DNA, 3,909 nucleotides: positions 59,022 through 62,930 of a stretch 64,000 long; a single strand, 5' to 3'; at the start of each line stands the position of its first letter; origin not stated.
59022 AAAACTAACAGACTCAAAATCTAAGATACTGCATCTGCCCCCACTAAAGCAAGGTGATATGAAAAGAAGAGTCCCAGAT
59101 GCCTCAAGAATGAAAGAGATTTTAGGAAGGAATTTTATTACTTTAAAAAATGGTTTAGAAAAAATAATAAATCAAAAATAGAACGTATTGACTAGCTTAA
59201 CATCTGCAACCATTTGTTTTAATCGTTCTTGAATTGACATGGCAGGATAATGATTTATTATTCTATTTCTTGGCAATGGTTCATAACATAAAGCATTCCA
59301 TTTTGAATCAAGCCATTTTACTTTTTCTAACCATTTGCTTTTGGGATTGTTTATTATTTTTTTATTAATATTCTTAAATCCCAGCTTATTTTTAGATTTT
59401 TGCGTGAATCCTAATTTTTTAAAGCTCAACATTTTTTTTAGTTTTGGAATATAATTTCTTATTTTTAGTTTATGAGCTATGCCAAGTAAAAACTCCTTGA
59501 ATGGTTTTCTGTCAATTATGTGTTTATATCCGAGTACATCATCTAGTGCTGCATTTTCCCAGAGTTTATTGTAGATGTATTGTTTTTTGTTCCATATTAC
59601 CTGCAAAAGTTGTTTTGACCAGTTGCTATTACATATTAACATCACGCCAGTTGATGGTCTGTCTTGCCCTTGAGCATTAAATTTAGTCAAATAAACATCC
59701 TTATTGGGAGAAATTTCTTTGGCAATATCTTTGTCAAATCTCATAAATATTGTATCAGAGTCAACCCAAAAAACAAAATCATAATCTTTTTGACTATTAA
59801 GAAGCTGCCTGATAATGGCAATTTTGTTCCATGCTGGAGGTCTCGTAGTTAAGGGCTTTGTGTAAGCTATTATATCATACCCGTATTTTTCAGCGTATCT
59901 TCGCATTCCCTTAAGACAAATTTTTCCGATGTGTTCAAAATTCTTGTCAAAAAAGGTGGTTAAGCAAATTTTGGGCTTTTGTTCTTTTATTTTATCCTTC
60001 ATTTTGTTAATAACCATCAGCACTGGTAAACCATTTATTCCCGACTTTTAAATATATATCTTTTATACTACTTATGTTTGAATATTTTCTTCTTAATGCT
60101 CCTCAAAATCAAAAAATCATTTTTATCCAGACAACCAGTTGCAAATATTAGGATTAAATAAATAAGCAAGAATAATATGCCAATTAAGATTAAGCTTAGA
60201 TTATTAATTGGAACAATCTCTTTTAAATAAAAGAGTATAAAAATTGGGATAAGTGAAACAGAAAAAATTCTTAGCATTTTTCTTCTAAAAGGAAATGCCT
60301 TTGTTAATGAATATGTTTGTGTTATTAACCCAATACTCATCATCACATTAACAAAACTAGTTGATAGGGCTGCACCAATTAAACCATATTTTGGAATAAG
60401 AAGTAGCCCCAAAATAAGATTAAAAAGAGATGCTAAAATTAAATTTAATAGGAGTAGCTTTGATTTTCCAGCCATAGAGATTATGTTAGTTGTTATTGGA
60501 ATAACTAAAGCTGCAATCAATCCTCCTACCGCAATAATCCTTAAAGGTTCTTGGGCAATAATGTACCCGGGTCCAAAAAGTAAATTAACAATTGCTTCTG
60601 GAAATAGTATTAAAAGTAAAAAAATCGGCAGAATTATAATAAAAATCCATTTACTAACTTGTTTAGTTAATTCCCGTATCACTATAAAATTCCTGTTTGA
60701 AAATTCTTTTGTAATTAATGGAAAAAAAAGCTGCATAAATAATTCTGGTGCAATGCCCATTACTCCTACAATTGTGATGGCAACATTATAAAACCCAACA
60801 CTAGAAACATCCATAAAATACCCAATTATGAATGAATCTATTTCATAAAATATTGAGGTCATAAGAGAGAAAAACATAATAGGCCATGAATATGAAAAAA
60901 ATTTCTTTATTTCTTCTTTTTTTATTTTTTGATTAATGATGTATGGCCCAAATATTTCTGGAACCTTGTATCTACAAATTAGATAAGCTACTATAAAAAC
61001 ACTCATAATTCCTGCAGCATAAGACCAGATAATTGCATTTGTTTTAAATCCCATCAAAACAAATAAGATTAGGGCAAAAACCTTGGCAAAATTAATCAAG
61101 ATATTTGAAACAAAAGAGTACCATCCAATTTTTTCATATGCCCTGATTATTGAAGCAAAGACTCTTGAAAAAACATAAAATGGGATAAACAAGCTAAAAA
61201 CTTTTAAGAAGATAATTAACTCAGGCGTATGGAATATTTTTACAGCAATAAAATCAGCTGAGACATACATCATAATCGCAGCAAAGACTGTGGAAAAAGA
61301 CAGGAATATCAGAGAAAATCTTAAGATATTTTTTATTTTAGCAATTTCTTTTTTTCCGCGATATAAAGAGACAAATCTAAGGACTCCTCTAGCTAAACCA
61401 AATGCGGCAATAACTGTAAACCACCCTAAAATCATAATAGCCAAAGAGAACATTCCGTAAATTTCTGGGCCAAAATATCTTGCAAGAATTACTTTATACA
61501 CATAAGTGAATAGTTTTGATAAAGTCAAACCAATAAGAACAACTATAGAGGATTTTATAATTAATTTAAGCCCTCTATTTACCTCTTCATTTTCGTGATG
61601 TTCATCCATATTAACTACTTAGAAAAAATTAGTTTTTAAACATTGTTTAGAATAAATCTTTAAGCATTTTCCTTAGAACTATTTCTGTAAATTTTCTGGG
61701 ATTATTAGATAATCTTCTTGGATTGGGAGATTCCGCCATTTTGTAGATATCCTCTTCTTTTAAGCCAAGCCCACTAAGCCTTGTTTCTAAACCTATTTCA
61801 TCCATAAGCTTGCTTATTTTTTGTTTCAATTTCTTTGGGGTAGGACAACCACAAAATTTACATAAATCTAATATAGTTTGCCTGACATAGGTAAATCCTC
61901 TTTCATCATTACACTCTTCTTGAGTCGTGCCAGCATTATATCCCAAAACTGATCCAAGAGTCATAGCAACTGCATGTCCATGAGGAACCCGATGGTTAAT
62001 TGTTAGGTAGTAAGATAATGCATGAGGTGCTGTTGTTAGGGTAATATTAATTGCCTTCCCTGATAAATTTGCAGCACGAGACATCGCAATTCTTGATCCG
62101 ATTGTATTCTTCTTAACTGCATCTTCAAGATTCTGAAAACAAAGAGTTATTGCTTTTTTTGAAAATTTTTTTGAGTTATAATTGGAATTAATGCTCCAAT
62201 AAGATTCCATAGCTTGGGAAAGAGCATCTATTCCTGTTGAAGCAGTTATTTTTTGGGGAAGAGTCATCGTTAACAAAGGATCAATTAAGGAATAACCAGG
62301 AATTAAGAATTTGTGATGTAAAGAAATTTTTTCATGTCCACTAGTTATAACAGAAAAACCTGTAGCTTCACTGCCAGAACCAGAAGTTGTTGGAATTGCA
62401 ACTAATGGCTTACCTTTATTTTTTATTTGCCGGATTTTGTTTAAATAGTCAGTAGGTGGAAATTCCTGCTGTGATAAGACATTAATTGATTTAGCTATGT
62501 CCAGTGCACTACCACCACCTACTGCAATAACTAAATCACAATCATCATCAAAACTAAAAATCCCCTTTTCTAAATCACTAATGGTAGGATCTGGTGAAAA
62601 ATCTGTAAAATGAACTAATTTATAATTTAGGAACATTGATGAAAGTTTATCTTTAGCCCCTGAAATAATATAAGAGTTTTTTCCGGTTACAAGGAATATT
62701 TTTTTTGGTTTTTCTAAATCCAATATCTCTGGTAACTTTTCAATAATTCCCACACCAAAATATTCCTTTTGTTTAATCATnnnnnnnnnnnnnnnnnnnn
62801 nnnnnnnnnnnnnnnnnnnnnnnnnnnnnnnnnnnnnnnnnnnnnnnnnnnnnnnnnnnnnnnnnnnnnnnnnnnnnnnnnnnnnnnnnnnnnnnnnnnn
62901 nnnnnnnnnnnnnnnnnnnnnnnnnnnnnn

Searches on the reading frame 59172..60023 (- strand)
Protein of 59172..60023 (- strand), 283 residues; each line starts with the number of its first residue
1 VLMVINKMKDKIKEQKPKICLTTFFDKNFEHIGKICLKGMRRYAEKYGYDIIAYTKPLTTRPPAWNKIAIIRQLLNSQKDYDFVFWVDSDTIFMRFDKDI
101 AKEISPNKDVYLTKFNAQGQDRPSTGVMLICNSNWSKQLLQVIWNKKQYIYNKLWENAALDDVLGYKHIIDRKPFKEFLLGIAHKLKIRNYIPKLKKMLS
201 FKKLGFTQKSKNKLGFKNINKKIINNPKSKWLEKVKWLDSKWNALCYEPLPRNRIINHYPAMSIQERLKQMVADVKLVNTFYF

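Call 16: search_protein_families(library=pfam, proteins=[window:59172-60023:-], max_evalue=0.0001)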
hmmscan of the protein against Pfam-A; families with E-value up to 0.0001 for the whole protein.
window:59172-60023:- (283 aa): 1 family
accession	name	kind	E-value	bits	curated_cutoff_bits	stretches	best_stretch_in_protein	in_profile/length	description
PF05637.18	Glyco_transf_34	-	6.8e-13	49.4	23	1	30-104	21-99/238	galactosyl transferase GMA12/MNN10 family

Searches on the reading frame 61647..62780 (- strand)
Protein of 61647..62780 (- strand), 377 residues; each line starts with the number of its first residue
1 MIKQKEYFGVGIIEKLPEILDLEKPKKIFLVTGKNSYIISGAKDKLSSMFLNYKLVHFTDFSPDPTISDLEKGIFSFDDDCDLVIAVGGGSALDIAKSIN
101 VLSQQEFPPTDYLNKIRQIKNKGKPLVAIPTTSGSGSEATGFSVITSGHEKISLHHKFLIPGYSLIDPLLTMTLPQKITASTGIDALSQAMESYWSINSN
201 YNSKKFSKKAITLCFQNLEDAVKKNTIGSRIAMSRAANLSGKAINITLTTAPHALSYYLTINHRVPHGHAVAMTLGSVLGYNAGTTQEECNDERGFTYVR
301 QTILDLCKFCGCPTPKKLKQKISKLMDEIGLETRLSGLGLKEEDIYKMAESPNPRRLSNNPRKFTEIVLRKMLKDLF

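Call 53: find_encoding_contigs(protein=window:61647-62780:-, flank=10000, max_places=1)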
Protein window:61647-62780:- (377 aa): 24 contigs read that carry it; 1 place shown.
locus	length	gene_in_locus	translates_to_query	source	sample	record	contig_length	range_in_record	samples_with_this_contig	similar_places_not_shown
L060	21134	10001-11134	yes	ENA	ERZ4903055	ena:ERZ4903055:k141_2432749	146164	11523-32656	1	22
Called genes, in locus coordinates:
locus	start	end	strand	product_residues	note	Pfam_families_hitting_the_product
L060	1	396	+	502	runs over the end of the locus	-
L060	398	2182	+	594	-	PF13231:PMT_2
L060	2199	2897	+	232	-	PF00535:Glycos_transf_2, PF10111:Glyco_tranf_2_2 (weak), PF13641:Glyco_tranf_2_3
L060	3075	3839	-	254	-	PF01066:CDP-OH_P_transf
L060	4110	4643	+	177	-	PF01467:CTP_transf_like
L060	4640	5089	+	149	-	PF01467:CTP_transf_like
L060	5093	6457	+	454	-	-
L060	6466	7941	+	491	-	PF04055:Radical_SAM, PF13186:SPASM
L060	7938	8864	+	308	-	PF13714:PEP_mutase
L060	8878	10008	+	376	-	PF02776:TPP_enzyme_N, PF02775:TPP_enzyme_C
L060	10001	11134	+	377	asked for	PF00465:Fe-ADH, PF13685:Fe-ADH_2, PF25137:ADH_Fe_C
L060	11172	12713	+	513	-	PF01943:Polysacc_synt, PF01554:MatE (weak), PF13440:Polysacc_synt_3, PF01554:MatE (weak)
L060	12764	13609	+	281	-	PF05637:Glyco_transf_34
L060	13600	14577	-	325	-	PF04321:RmlD_sub_bind, PF01073:3Beta_HSD, PF01370:Epimerase, PF02719:Polysacc_synt_2, PF03435:Sacchrp_dh_NADP (faint), PF13460:NAD_binding_10, PF16363:GDP_Man_Dehyd, PF07993:NAD_binding_4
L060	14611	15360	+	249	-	PF05637:Glyco_transf_34 (faint), PF03407:Nucleotid_trans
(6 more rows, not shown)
